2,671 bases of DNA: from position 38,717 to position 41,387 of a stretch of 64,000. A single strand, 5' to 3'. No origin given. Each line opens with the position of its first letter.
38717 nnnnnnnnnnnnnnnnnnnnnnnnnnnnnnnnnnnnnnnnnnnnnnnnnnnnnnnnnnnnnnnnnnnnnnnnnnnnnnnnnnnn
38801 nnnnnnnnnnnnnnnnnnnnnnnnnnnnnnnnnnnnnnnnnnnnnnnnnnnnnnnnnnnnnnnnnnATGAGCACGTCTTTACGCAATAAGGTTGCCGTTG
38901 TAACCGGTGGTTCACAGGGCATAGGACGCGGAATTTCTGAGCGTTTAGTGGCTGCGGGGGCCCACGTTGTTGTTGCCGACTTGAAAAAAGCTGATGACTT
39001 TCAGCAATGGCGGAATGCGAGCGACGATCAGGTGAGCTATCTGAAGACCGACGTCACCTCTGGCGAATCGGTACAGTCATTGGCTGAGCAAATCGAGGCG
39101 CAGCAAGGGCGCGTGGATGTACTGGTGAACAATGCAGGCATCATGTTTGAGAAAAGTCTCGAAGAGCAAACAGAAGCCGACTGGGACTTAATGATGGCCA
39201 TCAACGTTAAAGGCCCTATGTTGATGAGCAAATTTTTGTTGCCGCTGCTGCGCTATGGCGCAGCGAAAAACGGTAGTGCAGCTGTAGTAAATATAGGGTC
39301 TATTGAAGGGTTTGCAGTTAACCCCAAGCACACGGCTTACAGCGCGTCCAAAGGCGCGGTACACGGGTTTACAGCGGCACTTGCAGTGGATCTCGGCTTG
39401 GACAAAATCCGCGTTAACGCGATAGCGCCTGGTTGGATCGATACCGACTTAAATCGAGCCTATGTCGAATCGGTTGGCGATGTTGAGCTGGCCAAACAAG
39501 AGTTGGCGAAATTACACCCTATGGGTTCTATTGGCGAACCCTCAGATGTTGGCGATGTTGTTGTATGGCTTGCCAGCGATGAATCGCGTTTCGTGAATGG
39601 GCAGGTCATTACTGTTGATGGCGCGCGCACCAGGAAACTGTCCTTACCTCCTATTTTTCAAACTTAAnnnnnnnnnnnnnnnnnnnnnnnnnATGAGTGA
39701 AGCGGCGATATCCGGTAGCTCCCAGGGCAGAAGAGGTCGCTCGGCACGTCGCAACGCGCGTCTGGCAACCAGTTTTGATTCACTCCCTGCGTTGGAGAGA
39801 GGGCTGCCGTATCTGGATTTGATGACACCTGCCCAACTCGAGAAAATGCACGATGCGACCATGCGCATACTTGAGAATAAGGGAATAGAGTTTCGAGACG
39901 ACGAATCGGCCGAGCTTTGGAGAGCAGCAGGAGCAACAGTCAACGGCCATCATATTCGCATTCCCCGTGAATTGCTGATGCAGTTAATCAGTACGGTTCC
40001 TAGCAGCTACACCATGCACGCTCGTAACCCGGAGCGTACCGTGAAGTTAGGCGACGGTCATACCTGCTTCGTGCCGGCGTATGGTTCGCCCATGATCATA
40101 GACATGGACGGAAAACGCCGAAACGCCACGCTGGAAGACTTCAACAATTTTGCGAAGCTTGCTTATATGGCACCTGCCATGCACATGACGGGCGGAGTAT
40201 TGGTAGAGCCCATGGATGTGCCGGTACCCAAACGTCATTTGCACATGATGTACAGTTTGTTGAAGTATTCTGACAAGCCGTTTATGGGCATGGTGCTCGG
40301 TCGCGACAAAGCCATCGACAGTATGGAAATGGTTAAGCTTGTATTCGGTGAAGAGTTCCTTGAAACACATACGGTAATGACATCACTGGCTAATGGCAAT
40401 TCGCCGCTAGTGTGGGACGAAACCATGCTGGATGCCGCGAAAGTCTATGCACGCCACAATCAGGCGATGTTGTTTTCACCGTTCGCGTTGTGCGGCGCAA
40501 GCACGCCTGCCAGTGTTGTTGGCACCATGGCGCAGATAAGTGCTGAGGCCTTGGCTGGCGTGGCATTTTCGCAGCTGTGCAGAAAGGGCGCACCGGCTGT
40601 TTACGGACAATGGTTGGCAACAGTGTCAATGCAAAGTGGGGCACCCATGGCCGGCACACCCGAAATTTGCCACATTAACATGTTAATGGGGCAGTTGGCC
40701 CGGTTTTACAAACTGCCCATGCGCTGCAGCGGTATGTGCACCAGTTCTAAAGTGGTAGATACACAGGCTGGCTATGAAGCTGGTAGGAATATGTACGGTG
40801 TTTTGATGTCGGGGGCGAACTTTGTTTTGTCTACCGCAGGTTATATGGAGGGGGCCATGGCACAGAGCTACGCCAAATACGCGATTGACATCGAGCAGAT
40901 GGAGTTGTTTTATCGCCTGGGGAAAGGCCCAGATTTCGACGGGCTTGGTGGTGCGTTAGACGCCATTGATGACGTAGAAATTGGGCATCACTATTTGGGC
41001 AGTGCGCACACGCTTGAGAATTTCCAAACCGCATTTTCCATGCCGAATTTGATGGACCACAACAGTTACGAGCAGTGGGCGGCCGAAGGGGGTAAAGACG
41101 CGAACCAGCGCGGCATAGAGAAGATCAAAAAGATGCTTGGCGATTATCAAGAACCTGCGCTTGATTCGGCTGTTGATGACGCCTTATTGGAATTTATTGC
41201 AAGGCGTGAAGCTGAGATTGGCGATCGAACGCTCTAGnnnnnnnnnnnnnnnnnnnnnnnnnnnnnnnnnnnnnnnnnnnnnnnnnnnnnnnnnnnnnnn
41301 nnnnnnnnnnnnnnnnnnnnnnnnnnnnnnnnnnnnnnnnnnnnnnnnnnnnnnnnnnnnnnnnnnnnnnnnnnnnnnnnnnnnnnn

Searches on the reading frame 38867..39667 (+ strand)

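Call 26: search_protein_families(library=pfam, proteins=[window:38867-39667:+], max_evalue=0.00001)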
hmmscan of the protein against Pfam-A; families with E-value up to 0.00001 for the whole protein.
window:38867-39667:+ (266 aa): 4 families
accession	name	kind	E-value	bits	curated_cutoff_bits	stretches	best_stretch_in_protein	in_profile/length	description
PF13561.12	adh_short_C2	-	4.1e-61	207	27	1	17-252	6-233/236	Enoyl-(Acyl carrier protein) reductase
PF00106.31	adh_short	-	6.9e-54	182.7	26.6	1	8-200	1-191/195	short chain dehydrogenase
PF08659.16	KR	-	1.3e-13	51.7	22.6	1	11-171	4-162/180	KR domain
PF23441.1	SDR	-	1.5e-09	38.1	27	1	5-253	5-254/258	SDR-like rossmann domain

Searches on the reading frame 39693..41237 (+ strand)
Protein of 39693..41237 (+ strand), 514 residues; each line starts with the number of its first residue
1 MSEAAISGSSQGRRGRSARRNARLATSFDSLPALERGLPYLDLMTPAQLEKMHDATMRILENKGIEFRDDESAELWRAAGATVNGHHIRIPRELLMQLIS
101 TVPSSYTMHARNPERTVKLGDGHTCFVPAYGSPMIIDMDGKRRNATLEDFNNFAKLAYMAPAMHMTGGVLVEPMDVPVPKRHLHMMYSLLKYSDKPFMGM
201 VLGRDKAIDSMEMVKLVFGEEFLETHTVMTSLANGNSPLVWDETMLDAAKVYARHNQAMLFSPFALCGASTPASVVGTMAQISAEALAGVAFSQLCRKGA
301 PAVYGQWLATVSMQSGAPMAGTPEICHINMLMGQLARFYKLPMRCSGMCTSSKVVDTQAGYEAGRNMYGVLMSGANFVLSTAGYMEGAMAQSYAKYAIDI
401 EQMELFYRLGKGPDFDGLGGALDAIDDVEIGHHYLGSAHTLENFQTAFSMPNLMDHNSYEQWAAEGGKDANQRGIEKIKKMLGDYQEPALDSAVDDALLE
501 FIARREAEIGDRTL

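Call 26: search_protein_families(library=pfam, proteins=[window:39693-41237:+], max_evalue=0.00001)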
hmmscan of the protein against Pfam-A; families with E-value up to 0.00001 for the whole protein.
window:39693-41237:+ (514 aa): 1 family
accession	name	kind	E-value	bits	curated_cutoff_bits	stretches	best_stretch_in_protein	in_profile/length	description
PF06253.16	MTTB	-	4.2e-194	645.7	25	1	13-510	2-500/500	Trimethylamine methyltransferase (MTTB)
